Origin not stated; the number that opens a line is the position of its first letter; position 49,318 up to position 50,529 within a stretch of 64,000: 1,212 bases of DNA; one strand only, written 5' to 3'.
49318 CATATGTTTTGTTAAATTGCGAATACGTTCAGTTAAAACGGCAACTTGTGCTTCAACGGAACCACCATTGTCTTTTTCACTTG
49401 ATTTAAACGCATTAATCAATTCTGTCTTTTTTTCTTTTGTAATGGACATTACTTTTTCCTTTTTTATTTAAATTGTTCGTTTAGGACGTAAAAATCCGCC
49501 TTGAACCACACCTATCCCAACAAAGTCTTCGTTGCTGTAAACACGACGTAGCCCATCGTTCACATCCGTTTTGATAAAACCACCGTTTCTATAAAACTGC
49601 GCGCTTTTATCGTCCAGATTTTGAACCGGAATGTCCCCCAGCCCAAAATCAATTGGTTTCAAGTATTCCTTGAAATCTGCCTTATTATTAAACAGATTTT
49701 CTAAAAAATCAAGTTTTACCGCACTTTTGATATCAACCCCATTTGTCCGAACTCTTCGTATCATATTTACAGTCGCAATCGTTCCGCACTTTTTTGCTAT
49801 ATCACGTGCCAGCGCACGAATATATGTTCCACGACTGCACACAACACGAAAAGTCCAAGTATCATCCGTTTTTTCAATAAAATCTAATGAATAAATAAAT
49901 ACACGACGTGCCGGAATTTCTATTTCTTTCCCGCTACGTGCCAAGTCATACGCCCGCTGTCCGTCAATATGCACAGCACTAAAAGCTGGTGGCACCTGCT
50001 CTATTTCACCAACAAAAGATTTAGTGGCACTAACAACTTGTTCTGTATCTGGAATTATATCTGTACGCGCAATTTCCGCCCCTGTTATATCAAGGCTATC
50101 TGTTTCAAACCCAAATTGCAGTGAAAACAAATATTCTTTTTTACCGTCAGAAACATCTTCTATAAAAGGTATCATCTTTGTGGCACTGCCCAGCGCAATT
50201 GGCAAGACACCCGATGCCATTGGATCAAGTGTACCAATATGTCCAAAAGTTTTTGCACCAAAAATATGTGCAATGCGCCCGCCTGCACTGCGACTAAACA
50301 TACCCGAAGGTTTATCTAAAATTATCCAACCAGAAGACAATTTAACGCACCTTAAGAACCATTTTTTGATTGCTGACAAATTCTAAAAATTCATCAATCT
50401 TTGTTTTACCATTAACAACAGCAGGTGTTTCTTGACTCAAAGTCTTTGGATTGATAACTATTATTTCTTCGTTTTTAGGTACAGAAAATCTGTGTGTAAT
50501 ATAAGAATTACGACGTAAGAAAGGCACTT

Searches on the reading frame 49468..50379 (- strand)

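Call 29: search_protein_families(library=pfam, proteins=[window:49468-50379:-], max_evalue=0.01)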
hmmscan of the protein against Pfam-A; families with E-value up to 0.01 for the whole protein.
window:49468-50379:- (303 aa): 3 families
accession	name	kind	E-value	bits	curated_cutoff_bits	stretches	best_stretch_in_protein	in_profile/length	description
PF01509.24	TruB_N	-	2.4e-48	164.7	27.3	1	38-187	2-149/149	TruB family pseudouridylate synthase (N terminal domain)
PF09157.17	TruB-C_2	-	9.8e-07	29.1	21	1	252-302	2-56/57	Pseudouridine synthase II TruB, C-terminal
PF16198.10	TruB_C_2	-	1.2e-06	29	29.3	1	188-244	1-62/66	tRNA pseudouridylate synthase B C-terminal domain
